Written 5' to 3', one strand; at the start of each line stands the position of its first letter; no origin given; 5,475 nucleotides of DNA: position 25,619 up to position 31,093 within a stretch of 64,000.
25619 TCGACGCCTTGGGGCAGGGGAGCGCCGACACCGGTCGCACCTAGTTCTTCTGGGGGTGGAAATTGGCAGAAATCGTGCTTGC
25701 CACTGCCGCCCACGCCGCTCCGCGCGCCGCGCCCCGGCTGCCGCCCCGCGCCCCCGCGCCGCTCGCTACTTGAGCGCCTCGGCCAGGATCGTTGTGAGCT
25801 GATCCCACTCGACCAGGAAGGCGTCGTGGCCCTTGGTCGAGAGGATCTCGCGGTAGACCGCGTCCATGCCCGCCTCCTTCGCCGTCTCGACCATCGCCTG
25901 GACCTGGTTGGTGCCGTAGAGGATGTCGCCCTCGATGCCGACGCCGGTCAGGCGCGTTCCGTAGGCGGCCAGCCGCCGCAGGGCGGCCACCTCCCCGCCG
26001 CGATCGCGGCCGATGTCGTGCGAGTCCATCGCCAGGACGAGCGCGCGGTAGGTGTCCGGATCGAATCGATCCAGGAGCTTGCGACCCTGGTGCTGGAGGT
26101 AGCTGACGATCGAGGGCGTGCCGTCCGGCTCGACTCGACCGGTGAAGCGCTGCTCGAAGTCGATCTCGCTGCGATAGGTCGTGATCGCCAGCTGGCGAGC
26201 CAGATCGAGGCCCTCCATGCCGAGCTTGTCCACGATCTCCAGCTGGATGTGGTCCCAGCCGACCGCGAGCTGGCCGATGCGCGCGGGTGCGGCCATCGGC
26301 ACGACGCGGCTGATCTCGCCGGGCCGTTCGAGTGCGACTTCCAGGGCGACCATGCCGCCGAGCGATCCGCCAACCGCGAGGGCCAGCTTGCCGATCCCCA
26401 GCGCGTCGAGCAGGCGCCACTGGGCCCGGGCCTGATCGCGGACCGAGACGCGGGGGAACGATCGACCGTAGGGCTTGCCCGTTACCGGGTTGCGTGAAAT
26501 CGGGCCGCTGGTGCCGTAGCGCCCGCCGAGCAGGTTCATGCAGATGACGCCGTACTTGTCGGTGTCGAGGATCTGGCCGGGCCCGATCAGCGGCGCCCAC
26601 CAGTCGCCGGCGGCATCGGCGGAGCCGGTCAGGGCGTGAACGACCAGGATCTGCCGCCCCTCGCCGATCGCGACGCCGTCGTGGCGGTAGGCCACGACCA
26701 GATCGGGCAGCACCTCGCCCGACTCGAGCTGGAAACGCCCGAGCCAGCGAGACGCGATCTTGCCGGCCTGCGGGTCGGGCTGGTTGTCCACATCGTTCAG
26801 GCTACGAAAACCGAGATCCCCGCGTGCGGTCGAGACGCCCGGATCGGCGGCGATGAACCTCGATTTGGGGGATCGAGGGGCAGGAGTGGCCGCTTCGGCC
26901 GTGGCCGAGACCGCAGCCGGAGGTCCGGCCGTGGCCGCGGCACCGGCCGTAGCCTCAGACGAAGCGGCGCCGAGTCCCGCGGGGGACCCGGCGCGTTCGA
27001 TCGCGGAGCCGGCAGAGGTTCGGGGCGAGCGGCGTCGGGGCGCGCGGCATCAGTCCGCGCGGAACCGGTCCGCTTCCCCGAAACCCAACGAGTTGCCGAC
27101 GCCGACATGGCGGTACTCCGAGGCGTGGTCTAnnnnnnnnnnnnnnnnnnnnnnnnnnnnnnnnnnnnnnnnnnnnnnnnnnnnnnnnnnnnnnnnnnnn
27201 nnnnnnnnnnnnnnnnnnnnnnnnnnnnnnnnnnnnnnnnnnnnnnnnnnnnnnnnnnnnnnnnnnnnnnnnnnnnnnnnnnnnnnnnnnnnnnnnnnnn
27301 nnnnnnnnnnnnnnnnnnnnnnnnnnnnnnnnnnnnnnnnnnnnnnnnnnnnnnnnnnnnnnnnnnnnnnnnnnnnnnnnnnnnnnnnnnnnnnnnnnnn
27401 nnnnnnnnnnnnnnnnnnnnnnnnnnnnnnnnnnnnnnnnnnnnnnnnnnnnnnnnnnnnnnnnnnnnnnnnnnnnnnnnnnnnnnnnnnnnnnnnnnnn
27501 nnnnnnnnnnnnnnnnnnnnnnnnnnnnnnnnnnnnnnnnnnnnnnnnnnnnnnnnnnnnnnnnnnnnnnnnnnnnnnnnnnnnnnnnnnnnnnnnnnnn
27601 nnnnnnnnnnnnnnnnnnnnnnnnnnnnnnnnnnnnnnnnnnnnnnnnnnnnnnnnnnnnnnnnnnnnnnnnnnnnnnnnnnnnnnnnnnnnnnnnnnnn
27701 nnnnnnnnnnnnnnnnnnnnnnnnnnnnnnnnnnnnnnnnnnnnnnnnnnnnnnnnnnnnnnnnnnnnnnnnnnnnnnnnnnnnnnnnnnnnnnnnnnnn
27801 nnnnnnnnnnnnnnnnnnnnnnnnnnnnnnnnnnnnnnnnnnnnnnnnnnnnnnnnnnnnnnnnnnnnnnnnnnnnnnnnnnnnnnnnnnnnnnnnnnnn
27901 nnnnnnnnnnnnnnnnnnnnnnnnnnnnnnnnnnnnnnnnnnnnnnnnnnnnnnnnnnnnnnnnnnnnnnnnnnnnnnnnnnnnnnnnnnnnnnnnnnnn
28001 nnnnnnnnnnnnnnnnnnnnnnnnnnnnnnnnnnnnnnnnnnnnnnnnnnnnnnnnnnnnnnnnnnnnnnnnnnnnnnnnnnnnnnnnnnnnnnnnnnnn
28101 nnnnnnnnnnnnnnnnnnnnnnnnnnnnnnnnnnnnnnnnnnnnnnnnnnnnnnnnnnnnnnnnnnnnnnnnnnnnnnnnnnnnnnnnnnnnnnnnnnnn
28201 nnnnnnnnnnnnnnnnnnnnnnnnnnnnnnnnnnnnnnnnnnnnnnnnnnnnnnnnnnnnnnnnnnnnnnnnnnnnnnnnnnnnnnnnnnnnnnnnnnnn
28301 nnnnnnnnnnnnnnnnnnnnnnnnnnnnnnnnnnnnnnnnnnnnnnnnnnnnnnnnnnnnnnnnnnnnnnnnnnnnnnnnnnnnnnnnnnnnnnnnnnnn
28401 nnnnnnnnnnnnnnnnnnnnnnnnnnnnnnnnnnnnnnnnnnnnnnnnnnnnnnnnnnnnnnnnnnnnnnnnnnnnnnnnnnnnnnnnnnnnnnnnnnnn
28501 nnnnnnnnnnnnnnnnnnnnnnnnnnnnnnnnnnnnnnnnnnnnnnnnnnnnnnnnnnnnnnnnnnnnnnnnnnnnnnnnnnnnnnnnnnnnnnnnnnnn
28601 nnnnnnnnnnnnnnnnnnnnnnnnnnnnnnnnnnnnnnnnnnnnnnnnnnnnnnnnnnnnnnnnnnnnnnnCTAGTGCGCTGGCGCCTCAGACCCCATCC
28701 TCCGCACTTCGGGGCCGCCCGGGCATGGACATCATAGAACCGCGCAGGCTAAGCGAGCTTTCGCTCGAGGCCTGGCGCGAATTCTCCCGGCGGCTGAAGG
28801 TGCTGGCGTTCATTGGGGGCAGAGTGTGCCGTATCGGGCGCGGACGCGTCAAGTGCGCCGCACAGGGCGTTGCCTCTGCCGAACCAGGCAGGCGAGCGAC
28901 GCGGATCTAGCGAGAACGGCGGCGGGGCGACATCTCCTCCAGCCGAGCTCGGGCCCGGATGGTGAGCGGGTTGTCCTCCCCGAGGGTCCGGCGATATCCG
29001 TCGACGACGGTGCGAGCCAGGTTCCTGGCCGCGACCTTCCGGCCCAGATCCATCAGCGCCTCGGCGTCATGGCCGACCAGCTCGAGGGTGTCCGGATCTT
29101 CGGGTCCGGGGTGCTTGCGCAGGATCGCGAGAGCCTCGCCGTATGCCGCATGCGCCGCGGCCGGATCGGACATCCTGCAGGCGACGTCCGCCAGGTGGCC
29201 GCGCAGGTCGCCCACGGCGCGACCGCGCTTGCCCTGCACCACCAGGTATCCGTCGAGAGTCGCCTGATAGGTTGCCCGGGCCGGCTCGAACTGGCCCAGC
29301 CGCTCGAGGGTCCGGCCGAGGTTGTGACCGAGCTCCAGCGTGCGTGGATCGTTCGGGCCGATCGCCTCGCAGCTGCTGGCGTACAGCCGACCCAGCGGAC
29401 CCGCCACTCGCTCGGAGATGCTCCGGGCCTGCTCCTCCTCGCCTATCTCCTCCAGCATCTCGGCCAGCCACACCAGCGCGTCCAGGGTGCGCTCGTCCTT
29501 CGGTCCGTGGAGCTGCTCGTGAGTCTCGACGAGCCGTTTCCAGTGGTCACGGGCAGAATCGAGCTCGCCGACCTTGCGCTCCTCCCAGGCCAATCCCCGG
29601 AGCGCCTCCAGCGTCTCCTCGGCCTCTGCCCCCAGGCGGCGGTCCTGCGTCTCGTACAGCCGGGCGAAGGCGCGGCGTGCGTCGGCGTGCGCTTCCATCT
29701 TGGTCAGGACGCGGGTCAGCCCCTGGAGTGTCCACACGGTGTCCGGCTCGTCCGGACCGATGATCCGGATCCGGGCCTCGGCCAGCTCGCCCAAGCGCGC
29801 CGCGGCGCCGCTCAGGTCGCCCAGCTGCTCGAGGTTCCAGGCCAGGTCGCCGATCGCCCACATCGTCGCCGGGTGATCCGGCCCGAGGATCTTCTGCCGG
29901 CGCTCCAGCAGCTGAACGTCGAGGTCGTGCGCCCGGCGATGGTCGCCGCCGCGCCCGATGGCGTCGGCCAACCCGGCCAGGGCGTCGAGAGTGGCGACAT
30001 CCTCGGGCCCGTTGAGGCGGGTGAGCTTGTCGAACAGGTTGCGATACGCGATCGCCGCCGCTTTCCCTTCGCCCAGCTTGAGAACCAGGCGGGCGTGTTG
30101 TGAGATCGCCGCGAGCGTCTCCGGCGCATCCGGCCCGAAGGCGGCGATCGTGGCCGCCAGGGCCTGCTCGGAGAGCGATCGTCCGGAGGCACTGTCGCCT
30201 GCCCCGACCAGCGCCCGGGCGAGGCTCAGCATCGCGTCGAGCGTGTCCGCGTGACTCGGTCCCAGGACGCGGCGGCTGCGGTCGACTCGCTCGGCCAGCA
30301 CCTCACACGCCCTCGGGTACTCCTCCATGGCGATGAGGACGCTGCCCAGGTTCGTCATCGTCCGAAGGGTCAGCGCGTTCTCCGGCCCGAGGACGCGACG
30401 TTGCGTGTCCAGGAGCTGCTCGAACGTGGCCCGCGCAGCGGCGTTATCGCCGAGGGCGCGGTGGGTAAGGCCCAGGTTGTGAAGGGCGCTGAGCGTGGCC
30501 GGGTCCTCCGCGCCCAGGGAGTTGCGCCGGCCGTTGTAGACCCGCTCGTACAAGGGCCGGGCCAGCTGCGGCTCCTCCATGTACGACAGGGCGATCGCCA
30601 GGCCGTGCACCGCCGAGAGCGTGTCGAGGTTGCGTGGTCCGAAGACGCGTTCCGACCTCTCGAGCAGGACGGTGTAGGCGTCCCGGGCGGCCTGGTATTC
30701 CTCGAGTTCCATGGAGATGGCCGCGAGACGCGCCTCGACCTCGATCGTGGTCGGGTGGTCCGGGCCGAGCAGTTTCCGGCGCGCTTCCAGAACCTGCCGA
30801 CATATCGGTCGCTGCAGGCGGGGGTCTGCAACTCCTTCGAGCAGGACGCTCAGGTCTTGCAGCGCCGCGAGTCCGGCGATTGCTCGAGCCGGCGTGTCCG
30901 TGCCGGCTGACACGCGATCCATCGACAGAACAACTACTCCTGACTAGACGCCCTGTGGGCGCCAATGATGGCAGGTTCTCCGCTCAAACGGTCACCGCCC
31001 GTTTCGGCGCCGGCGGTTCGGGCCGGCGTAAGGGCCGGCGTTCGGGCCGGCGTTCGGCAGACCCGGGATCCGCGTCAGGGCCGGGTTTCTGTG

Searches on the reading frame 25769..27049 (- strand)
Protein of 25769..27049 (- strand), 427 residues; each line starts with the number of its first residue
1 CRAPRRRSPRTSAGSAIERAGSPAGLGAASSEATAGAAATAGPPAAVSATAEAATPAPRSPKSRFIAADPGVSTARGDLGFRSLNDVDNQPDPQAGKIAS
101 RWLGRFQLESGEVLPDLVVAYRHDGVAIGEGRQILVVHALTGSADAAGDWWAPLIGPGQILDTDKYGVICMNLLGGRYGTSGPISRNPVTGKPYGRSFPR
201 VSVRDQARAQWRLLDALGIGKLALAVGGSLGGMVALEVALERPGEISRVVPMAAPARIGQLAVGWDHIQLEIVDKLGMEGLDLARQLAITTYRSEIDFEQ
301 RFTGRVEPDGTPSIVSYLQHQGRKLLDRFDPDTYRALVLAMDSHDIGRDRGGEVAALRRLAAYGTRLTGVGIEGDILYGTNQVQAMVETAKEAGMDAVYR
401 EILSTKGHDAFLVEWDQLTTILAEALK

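Call 59: search_protein_families(library=pfam, proteins=[window:25769-27049:-], max_evalue=0.001)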
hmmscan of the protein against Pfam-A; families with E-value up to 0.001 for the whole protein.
window:25769-27049:- (427 aa): 2 families
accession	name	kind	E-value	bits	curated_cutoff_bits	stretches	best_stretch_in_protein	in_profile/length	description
PF00561.26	Abhydrolase_1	-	2.7e-12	47.3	25.8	1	134-262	3-113/245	alpha/beta hydrolase fold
PF12697.13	Abhydrolase_6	-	0.00016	22.9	26.3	1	134-354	1-178/217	Alpha/beta hydrolase family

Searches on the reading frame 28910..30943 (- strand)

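Call 59: search_protein_families(library=pfam, proteins=[window:28910-30943:-], max_evalue=0.001)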
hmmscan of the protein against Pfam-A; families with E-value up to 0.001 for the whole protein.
window:28910-30943:- (678 aa): 11 families
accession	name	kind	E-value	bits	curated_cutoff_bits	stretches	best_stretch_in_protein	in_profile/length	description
PF13424.12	TPR_12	-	1.5e-68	227.3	30.1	7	150-212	2-64/77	Tetratricopeptide repeat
PF13374.12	TPR_10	-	1e-55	184.7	27.5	3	150-188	1-39/42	Tetratricopeptide repeat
PF24885.1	TPR_NPHP3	-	4.6e-16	59.4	100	1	49-141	123-215/239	Nephrocystin-3 TPR domain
PF07719.23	TPR_2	-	7e-12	44.9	27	0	153-179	3-29/34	Tetratricopeptide repeat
PF13174.12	TPR_6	-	6.6e-11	42.5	26.3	0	153-179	2-28/33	Tetratricopeptide repeat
PF13181.12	TPR_8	-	2.3e-10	40.2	25.7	0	152-179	2-29/34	Tetratricopeptide repeat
PF00515.34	TPR_1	-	4.2e-09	36.3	27.8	0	153-176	3-26/34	Tetratricopeptide repeat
PF14559.12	TPR_19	-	1e-06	29.4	25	0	593-646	6-51/68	Tetratricopeptide repeat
PF13176.12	TPR_7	-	1.2e-05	25.4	27.9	0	153-183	1-31/36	Tetratricopeptide repeat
PF13432.12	TPR_16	-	0.0003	21.6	32.7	0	115-179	3-59/65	Tetratricopeptide repeat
PF13428.12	TPR_14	-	0.00062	20.7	23.5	0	153-180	3-30/44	Tetratricopeptide repeat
